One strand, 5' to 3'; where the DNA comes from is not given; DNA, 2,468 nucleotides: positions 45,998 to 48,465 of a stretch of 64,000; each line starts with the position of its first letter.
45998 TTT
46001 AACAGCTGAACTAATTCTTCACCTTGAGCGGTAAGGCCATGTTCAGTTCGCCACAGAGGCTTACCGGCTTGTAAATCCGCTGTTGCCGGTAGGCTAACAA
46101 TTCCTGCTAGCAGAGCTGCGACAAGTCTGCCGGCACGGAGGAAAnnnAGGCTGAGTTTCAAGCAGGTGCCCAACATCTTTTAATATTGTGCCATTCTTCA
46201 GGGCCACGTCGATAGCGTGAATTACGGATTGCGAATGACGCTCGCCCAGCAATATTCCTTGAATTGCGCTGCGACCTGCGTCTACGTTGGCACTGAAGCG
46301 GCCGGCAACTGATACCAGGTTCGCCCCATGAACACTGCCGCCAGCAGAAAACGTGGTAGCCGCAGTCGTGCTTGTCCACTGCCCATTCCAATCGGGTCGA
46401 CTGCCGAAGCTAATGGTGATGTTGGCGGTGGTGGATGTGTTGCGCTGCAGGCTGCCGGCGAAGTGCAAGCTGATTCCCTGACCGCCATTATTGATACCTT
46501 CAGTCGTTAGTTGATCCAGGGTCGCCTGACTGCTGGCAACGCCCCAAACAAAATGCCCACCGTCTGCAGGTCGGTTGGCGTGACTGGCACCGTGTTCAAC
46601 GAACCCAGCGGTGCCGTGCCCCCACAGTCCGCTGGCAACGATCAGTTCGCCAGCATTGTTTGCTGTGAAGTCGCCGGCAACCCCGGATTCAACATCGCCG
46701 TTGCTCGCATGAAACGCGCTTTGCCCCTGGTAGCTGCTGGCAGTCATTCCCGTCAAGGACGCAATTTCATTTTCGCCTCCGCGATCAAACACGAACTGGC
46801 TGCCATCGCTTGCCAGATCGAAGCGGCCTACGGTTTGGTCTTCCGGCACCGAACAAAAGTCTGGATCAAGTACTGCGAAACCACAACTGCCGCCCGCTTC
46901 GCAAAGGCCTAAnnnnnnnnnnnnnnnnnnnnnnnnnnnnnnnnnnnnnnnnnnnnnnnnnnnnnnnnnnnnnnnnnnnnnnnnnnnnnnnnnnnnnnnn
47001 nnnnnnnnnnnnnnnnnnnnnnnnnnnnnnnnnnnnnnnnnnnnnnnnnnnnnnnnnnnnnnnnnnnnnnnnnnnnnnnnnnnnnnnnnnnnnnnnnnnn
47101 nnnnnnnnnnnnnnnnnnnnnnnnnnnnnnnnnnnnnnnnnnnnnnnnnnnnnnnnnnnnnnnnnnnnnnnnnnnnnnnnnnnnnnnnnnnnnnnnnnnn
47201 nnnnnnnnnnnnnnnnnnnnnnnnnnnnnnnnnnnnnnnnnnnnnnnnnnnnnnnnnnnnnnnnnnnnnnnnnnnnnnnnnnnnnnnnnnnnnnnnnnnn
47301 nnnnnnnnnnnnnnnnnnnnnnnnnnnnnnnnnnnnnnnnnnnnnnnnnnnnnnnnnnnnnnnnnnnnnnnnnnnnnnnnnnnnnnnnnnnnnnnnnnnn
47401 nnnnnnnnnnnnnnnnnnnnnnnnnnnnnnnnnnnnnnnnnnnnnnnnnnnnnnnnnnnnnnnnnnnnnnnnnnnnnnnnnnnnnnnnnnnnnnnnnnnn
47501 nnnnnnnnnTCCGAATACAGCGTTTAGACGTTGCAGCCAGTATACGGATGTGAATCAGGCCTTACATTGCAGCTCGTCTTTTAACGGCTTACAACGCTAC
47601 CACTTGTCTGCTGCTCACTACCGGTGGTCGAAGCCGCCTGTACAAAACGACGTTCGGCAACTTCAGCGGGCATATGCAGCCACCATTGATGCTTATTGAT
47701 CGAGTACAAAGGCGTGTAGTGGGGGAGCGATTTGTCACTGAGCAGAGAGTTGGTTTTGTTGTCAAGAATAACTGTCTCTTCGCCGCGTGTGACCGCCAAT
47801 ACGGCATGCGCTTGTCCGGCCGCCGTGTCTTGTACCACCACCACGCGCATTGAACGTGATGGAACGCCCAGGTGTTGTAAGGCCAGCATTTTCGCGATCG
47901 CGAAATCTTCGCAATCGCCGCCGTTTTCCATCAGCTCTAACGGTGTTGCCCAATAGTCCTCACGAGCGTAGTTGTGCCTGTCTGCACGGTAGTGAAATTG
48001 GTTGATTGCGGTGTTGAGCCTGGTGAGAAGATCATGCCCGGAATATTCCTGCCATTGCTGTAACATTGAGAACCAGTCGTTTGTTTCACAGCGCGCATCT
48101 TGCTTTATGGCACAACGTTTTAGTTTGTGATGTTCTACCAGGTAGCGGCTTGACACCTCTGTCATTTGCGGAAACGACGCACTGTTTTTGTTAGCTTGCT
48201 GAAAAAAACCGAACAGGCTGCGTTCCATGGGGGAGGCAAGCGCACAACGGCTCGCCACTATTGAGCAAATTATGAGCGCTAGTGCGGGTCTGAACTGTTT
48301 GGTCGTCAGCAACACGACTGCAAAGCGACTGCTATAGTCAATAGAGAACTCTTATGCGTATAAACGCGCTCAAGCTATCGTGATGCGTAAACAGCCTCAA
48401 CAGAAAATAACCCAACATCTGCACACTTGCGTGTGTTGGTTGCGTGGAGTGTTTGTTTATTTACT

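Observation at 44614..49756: Slam/DUF560-like outer-membrane protein next to a LapG-type protease, a barrel-tailed secreted protein and an L,D-transpeptidase: candidate protease-gated type XI secretion module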

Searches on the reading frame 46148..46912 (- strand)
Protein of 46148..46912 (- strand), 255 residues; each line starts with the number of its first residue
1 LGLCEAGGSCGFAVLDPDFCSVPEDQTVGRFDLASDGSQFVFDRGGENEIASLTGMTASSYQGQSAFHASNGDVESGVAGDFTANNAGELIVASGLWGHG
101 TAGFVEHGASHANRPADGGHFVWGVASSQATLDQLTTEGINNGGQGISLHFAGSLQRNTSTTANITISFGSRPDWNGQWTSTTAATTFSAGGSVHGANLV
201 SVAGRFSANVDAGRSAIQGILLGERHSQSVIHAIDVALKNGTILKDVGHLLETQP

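Call 28: search_protein_representatives(alignment_id=A2)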
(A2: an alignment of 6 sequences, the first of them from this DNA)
Query: 6 sequences, 251 profile positions. Proteins with E-value up to 0.001 (for the whole library): 66; up to 1e-10: 44; up to 1e-30: 30. The best 66 are listed.
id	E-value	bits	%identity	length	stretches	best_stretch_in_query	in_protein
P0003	5.5e-123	425.8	-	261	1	1-248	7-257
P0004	3.8e-116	403.4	-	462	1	1-250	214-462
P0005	1.8e-112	391.3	-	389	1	1-248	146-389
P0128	2.4e-70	253.3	-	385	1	1-249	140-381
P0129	5.2e-70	252.2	-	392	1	1-249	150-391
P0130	3.5e-68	246.2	-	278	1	2-248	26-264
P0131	5.1e-66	239.1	-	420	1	1-248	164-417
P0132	4.3e-60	219.7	-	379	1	1-251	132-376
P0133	1.1e-58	215.1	-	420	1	1-248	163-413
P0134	8.7e-58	212.2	-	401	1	2-249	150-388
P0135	1.5e-57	211.4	-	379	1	1-249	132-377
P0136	4.7e-56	206.5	-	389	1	3-249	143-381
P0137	1.8e-55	204.6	-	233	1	18-250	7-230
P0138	2.8e-55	203.9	-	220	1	33-251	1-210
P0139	9.6e-54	198.9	-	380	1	1-249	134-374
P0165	6.5e-13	65.2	-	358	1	3-211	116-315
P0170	1.8e-10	57.2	-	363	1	1-247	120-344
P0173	6.5e-10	55.3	-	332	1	4-220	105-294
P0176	4.4e-09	52.6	-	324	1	3-216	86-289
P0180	3.2e-07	46.5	-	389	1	118-222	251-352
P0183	1.3e-05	41.2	-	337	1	4-216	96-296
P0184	2.4e-05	40.4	-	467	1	104-224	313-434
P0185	8.6e-05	38.6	-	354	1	100-215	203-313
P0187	1.1e-04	38.1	-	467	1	146-226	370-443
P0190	6.5e-04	35.7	-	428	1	122-224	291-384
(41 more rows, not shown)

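Call 29: search_protein_families(library=pfam, proteins=[P0165, P0170, P0173, P0176, P0180, P0183, P0184, P0185, P0187, P0190], max_evalue=0.1)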
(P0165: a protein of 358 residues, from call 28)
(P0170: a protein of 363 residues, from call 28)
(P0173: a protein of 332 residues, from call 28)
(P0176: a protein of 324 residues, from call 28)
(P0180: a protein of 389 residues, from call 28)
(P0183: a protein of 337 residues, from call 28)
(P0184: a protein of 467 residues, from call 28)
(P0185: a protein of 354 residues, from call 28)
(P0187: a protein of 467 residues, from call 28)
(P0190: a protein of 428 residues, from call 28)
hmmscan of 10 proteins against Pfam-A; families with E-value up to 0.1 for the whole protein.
P0165 (358 aa): 0 families

P0170 (363 aa): 0 families

P0173 (332 aa): 0 families

P0176 (324 aa): 0 families

P0180 (389 aa): 1 family
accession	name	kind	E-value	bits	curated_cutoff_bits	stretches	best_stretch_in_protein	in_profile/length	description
PF01298.24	TbpB_B_D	-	7.3e-06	27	26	1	286-375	29-123/126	C-lobe and N-lobe beta barrels of Tf-binding protein B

P0183 (337 aa): 0 families

P0184 (467 aa): 2 families
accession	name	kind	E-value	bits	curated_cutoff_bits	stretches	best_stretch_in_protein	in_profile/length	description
PF01298.24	TbpB_B_D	-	1.7e-07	32.3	26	1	336-444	8-113/126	C-lobe and N-lobe beta barrels of Tf-binding protein B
PF08794.16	FHBP_C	-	5.4e-05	24.4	28.1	1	350-438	8-95/97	Factor H binding protein, C-terminal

P0185 (354 aa): 0 families

P0187 (467 aa): 1 family
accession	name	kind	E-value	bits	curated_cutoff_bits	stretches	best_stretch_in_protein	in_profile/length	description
PF01298.24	TbpB_B_D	-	0.00028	21.9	26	1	369-448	27-109/126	C-lobe and N-lobe beta barrels of Tf-binding protein B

P0190 (428 aa): 1 family
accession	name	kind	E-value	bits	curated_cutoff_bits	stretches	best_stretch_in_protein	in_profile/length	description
PF01298.24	TbpB_B_D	-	3.5e-05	24.8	26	1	320-390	35-109/126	C-lobe and N-lobe beta barrels of Tf-binding protein B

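Call 72: find_encoding_contigs(protein=P0184, flank=7000, max_places=3)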
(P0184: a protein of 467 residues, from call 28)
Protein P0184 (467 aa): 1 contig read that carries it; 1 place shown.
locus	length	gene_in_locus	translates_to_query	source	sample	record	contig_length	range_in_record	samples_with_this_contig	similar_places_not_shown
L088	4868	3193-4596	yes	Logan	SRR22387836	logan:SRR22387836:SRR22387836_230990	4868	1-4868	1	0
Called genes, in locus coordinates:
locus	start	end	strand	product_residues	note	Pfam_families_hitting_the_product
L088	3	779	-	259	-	?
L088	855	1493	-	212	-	PF06035:Peptidase_C93, PF04473:DUF553 (faint)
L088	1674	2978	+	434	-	PF24575:TPR_Slam (weak)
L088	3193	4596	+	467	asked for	PF01298:TbpB_B_D (weak)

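Call 73: find_encoding_contigs(protein=P0190, flank=7000, max_places=3)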
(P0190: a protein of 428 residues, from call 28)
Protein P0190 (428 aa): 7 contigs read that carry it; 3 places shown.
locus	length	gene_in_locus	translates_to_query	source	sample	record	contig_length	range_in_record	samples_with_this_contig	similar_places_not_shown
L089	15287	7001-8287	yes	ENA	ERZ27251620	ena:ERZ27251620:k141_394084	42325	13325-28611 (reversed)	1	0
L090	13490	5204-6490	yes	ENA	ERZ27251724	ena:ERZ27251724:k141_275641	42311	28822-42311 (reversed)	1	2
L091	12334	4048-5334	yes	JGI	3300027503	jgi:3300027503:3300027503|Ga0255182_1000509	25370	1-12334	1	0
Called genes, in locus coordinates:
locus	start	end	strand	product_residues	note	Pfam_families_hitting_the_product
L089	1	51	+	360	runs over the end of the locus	PF13411:MerR_1, PF02310:B12-binding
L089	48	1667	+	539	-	PF04244:DPRP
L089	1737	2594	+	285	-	PF03405:FA_desaturase_2 (faint), PF11583:AurF (weak)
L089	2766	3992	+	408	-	-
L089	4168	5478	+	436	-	-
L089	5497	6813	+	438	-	PF01298:TbpB_B_D (faint)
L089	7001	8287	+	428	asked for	-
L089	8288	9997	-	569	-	PF20706:GT4-conflict, PF00534:Glycos_transf_1, PF13692:Glyco_trans_1_4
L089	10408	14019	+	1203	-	PF00353:HemolysinCabind, PF06594:HCBP_related (faint)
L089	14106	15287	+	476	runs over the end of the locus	-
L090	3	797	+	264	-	?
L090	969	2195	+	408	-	-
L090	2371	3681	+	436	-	-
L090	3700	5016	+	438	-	PF01298:TbpB_B_D (faint)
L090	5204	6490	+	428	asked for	-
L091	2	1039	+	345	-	?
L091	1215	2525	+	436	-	-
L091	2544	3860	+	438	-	PF01298:TbpB_B_D (faint)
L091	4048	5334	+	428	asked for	-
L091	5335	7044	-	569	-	PF20706:GT4-conflict, PF00534:Glycos_transf_1, PF13692:Glyco_trans_1_4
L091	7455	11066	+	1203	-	PF00353:HemolysinCabind, PF06594:HCBP_related (faint)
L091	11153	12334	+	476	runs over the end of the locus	-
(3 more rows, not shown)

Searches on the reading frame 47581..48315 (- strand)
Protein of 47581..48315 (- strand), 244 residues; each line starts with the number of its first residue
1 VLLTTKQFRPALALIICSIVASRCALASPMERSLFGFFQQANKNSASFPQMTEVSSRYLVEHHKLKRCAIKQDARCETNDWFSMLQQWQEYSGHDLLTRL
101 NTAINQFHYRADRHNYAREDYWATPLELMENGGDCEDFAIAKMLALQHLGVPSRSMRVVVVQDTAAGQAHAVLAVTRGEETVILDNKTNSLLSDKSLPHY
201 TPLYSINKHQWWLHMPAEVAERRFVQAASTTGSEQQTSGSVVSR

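Call 3: search_protein_families(library=pfam, proteins=[window:47581-48315:-], max_evalue=1)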
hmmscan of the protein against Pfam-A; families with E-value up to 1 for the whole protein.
window:47581-48315:- (244 aa): 3 families
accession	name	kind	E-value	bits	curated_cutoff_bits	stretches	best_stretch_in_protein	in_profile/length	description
PF06035.17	Peptidase_C93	-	6.4e-18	65.5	27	1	73-213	19-155/162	Bacterial transglutaminase-like cysteine proteinase BTLCP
PF01841.26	Transglut_core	-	0.00038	21.1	23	1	104-175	25-96/108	Transglutaminase-like superfamily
PF04473.18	DUF553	-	0.0038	17.1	20.5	1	108-189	31-116/140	Transglutaminase-like domain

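Call 4: search_protein_families(library=ncbifam, proteins=[window:47581-48315:-], max_evalue=1)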
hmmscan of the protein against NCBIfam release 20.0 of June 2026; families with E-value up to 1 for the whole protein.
window:47581-48315:- (244 aa): 1 family
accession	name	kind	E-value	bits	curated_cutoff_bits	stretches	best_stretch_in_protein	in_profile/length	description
NF045674.1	CystProtLapG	equivalog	1.7e-25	89.5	320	1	73-215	43-189/221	cysteine protease LapG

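Call 45: search_solved_structures(query=window:47581-48315:-, max_evalue=0.01, show_alignments=3)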
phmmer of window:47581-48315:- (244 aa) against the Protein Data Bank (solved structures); distinct sequences matched with E-value up to 0.01: 2.
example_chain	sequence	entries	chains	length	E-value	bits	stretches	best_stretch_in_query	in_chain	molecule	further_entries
4fgo_A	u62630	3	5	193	8.4e-23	84.5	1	69-214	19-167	Periplasmic protein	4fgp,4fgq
4u65_E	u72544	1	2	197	3.6e-15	59.5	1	79-216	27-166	Putative cystine protease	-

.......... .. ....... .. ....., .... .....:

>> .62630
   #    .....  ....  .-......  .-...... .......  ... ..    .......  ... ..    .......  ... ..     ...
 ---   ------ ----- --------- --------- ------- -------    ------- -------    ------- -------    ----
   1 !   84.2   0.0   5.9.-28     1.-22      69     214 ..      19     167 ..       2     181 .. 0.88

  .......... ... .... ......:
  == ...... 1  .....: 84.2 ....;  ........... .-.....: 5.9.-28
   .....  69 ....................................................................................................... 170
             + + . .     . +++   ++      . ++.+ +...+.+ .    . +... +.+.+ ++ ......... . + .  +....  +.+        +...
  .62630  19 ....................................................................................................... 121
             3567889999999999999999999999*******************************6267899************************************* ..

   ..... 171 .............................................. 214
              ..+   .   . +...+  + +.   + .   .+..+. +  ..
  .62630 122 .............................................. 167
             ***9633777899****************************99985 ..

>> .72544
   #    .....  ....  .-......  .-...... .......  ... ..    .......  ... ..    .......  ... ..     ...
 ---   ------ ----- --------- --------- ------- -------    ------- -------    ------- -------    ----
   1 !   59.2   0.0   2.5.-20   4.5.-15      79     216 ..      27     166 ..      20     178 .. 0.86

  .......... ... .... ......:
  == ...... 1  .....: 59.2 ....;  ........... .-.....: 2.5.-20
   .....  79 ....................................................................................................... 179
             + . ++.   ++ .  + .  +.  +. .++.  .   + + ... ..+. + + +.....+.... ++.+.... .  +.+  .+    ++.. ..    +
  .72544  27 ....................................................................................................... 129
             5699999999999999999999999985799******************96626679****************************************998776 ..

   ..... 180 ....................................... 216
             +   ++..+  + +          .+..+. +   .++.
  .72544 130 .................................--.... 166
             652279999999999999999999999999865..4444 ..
